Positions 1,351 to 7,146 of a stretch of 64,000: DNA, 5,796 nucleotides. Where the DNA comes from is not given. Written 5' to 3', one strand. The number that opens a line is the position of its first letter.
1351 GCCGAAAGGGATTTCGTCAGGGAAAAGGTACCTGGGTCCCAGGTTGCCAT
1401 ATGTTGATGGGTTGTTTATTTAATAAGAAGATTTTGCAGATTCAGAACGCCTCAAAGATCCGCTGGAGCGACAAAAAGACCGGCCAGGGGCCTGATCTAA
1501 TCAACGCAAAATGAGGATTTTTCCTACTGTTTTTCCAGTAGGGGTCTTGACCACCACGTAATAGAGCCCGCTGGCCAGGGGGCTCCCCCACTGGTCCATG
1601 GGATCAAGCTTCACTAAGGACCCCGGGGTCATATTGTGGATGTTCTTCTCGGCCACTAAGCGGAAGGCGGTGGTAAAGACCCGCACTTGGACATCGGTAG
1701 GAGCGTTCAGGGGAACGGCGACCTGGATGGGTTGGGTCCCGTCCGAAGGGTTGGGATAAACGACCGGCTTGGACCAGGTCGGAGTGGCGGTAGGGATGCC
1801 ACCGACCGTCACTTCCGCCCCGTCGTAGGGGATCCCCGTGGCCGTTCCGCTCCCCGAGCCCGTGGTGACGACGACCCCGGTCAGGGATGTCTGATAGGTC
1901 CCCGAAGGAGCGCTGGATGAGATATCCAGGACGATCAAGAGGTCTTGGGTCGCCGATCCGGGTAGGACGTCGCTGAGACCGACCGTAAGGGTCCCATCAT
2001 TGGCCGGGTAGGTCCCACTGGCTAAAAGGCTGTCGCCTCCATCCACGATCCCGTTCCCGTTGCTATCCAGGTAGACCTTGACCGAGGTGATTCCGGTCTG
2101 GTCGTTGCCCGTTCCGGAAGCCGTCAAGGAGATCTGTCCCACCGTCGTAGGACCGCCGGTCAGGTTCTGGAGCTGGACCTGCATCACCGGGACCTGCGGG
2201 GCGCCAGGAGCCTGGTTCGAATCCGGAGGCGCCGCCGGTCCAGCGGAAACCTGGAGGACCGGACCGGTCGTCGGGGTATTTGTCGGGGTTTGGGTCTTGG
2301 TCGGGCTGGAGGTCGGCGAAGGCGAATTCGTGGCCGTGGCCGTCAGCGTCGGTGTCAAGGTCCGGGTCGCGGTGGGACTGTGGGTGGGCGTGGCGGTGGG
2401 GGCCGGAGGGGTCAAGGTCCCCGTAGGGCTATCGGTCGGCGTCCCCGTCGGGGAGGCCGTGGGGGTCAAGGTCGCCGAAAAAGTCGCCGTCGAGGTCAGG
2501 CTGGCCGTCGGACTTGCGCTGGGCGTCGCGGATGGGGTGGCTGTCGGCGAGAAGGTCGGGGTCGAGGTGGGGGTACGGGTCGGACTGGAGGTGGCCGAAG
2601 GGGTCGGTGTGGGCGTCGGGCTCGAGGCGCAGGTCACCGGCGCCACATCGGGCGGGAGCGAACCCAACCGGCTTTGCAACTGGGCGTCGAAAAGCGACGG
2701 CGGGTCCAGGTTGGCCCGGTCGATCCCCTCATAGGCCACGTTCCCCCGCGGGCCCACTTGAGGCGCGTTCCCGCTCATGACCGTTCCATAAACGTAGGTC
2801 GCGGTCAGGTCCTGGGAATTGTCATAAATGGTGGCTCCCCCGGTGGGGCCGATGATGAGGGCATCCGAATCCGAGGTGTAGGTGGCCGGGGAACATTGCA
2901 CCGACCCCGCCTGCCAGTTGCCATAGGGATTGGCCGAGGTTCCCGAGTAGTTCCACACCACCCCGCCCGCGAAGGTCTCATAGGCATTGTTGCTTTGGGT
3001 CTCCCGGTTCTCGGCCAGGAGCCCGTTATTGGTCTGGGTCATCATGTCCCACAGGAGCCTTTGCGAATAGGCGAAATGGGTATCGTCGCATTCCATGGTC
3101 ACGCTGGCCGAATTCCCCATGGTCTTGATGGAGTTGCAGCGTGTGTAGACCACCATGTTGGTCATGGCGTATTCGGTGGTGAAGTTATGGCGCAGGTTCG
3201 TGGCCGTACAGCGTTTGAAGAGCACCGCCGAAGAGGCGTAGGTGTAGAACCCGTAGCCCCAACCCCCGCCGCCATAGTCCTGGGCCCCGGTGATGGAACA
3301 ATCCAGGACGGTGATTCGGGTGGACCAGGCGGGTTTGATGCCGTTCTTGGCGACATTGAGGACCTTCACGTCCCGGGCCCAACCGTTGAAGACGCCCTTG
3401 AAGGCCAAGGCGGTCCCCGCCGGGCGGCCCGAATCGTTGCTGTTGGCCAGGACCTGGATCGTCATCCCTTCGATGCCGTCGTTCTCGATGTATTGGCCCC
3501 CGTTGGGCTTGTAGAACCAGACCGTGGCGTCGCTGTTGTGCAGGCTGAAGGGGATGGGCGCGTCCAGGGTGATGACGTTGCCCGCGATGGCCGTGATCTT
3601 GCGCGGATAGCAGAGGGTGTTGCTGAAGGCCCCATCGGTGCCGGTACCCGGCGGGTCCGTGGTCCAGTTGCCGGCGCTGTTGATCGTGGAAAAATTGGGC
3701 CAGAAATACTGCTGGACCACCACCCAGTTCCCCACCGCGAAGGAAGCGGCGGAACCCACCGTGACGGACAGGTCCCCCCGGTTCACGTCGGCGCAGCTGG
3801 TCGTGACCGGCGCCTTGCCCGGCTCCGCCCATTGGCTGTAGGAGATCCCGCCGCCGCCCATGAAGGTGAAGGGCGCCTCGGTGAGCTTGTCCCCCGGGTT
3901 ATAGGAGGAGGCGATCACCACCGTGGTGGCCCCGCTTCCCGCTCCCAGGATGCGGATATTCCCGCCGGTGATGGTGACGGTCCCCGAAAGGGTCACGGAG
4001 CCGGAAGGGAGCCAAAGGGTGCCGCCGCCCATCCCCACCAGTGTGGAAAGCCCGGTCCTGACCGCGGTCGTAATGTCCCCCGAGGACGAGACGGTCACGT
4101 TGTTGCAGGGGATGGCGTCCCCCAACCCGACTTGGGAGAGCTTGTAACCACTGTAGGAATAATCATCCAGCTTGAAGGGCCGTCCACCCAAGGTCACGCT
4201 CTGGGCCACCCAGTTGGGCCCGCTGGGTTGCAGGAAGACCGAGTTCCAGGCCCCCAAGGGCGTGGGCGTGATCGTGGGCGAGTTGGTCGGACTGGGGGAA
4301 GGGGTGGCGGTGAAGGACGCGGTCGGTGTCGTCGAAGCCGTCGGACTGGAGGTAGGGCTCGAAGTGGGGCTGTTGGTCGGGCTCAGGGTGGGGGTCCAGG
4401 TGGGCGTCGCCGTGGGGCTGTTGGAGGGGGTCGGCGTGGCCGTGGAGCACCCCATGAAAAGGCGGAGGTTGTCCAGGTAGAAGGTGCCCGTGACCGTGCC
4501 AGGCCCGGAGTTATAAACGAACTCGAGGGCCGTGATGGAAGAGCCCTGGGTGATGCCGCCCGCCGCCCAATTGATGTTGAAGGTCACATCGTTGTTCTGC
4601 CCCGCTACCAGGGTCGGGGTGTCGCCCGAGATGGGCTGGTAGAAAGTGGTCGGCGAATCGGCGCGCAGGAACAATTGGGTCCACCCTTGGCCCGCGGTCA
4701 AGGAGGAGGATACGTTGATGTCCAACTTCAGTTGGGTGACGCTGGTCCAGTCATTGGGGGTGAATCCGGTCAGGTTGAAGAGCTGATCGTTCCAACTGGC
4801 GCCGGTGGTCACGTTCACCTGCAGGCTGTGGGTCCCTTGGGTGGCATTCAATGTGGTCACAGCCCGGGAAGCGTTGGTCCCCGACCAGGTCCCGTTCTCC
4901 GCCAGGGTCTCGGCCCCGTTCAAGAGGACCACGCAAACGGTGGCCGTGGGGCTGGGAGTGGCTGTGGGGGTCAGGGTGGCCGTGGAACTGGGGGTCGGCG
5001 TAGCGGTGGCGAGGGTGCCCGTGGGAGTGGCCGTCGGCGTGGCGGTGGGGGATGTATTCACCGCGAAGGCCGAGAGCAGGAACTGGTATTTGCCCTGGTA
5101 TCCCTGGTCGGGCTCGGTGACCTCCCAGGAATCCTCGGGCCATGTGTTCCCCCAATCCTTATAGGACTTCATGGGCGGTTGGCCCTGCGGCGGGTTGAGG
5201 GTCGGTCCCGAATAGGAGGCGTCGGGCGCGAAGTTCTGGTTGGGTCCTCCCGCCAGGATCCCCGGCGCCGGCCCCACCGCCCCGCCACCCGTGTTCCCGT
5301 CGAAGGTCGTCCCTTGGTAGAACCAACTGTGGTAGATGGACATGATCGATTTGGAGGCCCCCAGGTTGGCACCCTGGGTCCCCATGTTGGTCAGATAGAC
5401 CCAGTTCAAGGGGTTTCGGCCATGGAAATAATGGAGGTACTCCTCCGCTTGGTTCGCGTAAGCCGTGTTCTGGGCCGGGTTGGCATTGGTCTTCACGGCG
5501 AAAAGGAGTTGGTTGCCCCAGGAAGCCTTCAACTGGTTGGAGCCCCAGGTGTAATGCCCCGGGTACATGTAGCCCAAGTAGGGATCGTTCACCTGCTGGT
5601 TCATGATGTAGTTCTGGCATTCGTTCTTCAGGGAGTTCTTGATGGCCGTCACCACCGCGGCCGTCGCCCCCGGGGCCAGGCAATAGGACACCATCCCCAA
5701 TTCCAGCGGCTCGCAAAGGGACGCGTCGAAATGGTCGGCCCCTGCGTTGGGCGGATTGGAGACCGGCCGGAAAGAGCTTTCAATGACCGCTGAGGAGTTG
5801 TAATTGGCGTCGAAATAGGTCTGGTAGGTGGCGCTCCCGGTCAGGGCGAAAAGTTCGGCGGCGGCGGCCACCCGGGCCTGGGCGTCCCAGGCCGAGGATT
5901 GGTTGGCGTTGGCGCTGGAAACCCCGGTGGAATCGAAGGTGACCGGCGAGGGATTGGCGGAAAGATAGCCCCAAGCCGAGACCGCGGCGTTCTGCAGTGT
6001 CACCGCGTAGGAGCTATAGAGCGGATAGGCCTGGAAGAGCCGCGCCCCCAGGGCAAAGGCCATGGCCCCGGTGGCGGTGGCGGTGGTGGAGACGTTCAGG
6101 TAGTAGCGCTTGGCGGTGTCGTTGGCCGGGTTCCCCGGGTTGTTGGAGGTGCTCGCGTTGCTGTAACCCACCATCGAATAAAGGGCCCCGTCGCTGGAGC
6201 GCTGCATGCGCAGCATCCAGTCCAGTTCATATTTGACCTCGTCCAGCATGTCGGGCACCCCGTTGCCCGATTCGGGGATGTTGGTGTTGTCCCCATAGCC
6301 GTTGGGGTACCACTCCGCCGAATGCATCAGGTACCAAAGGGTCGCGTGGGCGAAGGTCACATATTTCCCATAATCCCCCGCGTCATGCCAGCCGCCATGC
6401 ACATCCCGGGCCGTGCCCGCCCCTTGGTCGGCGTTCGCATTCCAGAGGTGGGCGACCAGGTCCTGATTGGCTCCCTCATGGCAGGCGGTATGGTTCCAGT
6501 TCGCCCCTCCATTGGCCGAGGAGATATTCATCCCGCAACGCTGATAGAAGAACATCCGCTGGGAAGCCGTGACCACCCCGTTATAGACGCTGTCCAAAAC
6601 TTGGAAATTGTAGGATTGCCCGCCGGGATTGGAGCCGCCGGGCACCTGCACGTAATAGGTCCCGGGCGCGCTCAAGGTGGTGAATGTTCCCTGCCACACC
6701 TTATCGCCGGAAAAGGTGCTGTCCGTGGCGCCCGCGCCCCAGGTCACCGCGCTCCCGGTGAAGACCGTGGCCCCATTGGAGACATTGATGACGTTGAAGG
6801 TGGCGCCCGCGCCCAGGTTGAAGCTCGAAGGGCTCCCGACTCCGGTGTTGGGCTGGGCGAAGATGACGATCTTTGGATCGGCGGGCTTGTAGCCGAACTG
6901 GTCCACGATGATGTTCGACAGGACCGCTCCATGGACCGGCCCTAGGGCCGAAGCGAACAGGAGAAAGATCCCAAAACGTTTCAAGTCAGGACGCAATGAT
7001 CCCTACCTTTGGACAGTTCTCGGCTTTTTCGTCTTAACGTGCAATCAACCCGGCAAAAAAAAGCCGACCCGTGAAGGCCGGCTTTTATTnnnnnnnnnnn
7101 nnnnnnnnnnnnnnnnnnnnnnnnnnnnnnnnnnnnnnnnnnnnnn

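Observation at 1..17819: Co-directional island of five giant multi-modular cellulolytic enzymes, all T9SS-type cargo (expansin-like, GH9, GH8, GH5, GH8-malectin)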

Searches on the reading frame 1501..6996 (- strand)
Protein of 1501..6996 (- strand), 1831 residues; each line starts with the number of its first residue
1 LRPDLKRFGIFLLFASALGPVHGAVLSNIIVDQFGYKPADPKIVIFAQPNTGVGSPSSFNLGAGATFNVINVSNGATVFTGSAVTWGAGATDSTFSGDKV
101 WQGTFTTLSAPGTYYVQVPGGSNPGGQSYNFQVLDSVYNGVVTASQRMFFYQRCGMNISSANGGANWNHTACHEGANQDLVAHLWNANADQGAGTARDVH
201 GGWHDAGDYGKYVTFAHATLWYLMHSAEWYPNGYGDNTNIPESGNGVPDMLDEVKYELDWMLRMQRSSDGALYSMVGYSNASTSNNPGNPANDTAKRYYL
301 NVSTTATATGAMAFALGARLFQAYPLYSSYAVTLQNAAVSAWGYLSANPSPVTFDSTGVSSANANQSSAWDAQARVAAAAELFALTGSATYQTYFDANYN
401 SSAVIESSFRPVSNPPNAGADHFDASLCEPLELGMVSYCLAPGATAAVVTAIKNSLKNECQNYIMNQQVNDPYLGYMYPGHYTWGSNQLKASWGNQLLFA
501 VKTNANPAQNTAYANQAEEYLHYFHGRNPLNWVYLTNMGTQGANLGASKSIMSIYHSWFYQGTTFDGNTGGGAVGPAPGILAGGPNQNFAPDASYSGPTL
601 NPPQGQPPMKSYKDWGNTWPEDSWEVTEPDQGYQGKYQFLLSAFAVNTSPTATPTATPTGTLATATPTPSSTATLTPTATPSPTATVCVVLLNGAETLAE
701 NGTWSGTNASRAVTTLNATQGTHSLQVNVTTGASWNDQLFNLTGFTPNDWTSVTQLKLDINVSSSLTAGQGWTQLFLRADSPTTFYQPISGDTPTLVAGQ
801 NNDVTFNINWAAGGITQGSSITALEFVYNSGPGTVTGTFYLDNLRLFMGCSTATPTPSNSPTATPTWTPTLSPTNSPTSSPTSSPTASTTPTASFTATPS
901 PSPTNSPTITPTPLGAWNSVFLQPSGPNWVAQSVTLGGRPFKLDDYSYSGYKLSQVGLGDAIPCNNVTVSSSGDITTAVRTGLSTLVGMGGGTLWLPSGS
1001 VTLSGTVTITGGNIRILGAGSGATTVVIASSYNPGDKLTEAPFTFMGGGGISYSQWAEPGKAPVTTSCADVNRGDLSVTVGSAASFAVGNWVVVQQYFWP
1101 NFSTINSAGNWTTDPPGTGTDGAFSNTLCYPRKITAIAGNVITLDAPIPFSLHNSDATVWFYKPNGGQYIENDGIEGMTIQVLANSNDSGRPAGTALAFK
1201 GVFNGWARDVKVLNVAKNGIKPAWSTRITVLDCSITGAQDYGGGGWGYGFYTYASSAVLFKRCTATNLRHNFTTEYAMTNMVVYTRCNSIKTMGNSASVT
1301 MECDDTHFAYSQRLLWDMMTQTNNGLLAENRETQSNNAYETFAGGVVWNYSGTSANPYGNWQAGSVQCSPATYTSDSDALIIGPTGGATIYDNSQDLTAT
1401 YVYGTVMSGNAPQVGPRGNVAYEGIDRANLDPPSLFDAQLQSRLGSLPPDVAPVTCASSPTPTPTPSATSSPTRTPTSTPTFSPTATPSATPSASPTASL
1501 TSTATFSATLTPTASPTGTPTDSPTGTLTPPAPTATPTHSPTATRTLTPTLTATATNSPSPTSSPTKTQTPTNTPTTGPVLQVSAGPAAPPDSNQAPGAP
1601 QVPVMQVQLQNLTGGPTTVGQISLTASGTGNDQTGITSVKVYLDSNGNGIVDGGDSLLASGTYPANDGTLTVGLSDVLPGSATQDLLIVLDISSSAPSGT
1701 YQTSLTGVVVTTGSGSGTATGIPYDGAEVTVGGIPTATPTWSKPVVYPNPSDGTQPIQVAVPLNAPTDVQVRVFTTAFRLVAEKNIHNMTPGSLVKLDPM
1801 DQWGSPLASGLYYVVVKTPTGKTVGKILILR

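Call 7: search_protein_families(library=pfam, proteins=[window:1501-6996:-], max_evalue=0.01)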
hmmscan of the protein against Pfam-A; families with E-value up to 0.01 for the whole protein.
window:1501-6996:- (1831 aa): 4 families
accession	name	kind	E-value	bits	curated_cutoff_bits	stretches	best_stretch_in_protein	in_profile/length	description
PF00759.25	Glyco_hydro_9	-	2.2e-53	182.6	27.7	1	138-639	1-442/444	Glycosyl hydrolase family 9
PF02927.20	CelD_N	-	4.2e-13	50.3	24.6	1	27-120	4-83/86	Cellulase N-terminal ig-like domain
PF13229.12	Beta_helix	-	0.00098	19.2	25.9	1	1186-1308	38-153/158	Right handed beta helix region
PF13860.13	FlgD_ig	-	0.0086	16.5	27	1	1751-1820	6-77/79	FlgD Ig-like domain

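Call 8: search_protein_families(library=ncbifam, proteins=[window:1501-6996:-], max_evalue=0.1)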
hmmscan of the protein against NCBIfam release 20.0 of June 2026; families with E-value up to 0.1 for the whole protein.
window:1501-6996:- (1831 aa): 3 families
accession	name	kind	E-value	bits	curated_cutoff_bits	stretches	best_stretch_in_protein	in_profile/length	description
NF049990.1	CellobisidaseCelK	equivalog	4.2e-32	111.2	1700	1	30-621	215-790/889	cellulose 1,4-beta-cellobiosidase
NF058554.1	BT_3328_fam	equivalog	1.1e-08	33.8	1100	1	1005-1238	411-645/840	BT3328 family hyaluronic acid endo-lyase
TIGR04183.1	Por_Secre_tail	domain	7.1e-05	22.7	23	1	1746-1829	1-71/72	T9SS type A sorting domain-containing protein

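Call 55: find_encoding_contigs(protein=window:1504-6996:-, flank=10000, max_places=3)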
Protein seq(1831 aa) (1831 aa): no gene with exactly this product is on record in the collection.

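Call 56: find_encoding_contigs(protein=window:1501-6996:-, flank=10000, max_places=3)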
Protein window:1501-6996:- (1831 aa): no gene with exactly this product is on record in the collection.

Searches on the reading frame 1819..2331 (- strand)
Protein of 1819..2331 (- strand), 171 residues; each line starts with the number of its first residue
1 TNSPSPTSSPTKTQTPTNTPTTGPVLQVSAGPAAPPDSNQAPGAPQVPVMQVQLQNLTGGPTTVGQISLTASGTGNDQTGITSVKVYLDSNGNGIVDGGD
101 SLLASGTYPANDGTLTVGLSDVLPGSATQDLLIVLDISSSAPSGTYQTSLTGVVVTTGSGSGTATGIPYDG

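Call 54: search_protein_families(library=pfam, proteins=[window:1819-2331:-], max_evalue=1)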
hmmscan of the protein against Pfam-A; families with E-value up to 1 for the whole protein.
window:1819-2331:- (171 aa): 0 families

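Call 64: search_solved_structures(query=window:1819-2331:-, max_evalue=1)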
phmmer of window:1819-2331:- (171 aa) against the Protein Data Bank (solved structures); distinct sequences matched with E-value up to 1: 1.
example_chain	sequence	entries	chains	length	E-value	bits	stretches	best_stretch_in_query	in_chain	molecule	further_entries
2lrj_A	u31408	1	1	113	0.42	13.8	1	15-76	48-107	Staphyloxanthin biosynthesis protein, putative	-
